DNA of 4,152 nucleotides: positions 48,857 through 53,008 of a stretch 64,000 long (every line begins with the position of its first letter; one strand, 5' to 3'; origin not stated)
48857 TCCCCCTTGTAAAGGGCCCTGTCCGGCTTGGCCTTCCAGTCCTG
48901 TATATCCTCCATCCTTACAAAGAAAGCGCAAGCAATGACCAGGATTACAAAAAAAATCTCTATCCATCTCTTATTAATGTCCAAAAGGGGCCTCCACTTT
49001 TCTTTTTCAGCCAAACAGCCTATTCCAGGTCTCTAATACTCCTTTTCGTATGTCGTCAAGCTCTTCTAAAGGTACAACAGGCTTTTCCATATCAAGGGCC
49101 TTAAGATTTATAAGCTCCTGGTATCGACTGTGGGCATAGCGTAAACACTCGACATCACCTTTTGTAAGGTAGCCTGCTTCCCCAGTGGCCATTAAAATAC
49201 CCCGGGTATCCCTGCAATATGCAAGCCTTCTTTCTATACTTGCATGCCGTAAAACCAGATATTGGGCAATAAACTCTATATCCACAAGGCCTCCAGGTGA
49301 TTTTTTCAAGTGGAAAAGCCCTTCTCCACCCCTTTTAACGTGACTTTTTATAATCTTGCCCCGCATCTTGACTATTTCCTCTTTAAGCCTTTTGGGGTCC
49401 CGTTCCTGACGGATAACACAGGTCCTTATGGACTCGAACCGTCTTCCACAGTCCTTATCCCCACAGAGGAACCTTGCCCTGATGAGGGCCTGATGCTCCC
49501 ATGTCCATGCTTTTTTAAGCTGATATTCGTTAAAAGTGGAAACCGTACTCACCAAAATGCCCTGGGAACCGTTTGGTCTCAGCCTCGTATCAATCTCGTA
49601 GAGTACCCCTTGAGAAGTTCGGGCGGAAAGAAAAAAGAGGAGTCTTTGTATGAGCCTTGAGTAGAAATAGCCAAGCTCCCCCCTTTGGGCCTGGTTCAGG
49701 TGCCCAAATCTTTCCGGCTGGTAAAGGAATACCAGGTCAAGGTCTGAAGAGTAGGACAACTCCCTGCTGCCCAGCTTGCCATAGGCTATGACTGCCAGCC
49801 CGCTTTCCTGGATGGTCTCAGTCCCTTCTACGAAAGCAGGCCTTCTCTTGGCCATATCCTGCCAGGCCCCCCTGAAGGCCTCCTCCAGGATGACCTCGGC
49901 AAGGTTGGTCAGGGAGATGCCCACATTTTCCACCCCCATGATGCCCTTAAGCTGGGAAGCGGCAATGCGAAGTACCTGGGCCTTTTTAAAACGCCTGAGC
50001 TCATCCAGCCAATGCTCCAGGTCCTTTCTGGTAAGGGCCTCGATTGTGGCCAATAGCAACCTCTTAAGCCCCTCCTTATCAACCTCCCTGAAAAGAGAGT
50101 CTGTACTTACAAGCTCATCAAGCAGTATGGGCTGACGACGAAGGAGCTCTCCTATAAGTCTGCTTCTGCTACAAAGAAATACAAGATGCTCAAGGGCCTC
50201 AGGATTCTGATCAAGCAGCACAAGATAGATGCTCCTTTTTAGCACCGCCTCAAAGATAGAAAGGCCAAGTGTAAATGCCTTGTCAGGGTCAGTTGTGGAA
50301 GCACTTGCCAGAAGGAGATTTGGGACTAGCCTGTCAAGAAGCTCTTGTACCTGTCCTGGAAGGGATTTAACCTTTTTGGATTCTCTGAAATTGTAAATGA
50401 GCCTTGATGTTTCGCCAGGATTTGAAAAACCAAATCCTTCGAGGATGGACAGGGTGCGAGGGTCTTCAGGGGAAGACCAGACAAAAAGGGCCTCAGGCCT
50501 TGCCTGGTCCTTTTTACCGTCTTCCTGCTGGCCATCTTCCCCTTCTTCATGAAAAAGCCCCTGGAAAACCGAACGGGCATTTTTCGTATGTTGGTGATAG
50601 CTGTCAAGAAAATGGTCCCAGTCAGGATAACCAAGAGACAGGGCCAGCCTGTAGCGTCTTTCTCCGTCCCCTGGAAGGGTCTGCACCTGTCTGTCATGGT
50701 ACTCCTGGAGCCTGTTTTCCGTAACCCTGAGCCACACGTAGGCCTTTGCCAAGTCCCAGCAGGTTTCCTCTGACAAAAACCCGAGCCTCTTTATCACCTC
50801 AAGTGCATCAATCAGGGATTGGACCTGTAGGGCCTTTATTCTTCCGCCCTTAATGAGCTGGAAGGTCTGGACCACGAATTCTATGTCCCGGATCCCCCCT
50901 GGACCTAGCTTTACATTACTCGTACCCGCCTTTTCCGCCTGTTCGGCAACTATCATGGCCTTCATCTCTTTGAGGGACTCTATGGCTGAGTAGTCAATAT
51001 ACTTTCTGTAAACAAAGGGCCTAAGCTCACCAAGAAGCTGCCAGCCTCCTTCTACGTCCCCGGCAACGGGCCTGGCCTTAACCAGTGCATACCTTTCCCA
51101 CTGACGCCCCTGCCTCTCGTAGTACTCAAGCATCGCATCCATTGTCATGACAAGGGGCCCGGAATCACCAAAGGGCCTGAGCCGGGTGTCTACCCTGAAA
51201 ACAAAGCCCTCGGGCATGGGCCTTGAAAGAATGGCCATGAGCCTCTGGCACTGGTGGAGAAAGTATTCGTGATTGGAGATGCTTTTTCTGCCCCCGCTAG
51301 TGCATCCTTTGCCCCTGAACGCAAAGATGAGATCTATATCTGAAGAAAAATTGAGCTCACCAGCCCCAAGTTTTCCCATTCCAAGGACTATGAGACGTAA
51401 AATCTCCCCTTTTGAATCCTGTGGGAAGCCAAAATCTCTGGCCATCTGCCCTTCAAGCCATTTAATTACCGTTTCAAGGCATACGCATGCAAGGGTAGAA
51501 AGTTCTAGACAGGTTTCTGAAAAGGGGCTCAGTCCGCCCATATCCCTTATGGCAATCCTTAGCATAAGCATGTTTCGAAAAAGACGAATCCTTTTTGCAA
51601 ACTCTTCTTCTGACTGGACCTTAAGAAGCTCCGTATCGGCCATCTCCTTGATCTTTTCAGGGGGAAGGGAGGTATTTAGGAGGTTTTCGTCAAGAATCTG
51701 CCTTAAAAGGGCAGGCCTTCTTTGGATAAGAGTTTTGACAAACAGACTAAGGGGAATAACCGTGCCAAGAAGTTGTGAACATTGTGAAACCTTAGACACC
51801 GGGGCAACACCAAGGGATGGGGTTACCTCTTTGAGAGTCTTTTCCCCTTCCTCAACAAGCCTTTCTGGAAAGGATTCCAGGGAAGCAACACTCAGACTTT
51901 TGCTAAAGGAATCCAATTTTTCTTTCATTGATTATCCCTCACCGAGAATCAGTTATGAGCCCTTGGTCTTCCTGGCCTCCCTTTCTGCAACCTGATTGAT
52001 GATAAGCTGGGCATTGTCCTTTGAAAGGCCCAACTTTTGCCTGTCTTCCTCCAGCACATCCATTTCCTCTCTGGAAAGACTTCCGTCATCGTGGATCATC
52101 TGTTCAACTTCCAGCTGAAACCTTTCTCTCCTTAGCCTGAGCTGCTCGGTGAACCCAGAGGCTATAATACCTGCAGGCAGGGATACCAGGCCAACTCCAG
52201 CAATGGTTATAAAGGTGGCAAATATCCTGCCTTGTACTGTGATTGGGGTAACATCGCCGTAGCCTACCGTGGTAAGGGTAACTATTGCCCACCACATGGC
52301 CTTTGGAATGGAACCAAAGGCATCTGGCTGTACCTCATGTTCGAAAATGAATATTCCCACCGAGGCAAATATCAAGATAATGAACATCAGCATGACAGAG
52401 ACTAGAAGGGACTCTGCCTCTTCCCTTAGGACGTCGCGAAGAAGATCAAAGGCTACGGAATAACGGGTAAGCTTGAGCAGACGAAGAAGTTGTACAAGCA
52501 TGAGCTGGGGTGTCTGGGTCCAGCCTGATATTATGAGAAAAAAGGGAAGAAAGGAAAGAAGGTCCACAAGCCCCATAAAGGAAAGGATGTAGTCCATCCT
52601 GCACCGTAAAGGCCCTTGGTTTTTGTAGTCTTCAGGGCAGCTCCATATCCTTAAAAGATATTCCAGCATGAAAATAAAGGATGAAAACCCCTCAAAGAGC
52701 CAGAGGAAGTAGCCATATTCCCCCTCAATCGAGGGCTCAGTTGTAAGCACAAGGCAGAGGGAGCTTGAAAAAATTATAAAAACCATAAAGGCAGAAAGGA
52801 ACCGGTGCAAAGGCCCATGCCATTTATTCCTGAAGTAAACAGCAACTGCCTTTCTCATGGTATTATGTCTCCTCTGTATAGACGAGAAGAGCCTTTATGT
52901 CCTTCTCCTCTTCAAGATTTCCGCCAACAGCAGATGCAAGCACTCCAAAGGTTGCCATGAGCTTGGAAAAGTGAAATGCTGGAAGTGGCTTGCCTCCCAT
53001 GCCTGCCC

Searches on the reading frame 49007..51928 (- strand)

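Call 19: search_protein_families(library=pfam, proteins=[window:49007-51928:-], max_evalue=0.00001)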
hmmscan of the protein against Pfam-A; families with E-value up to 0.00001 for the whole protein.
window:49007-51928:- (973 aa): 2 families
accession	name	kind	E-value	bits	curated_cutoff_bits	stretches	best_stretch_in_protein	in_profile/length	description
PF03710.21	GlnE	-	3.4e-146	485.7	24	2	53-294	3-245/252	Glutamate-ammonia ligase adenylyltransferase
PF08335.16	GlnD_UR_UTase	-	8.8e-34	117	21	1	321-459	2-141/141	GlnD PII-uridylyltransferase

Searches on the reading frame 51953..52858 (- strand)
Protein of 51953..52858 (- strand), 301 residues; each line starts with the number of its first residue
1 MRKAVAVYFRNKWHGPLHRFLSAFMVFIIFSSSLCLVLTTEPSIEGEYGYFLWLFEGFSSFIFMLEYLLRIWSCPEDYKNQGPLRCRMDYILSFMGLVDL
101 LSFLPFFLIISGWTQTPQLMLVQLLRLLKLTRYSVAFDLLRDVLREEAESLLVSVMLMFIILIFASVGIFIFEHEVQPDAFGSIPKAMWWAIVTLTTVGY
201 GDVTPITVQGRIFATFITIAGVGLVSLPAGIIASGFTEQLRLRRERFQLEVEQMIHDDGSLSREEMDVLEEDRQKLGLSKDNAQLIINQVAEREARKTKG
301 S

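Call 19: search_protein_families(library=pfam, proteins=[window:51953-52858:-], max_evalue=0.00001)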
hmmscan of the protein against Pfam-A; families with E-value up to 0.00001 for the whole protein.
window:51953-52858:- (301 aa): 2 families
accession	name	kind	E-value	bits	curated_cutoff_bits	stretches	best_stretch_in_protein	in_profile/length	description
PF00520.37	Ion_trans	-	3.8e-28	98.8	25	1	18-239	1-236/241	Ion transport protein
PF07885.22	Ion_trans_2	-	4.6e-15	55.7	22.5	1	159-234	4-75/79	Ion channel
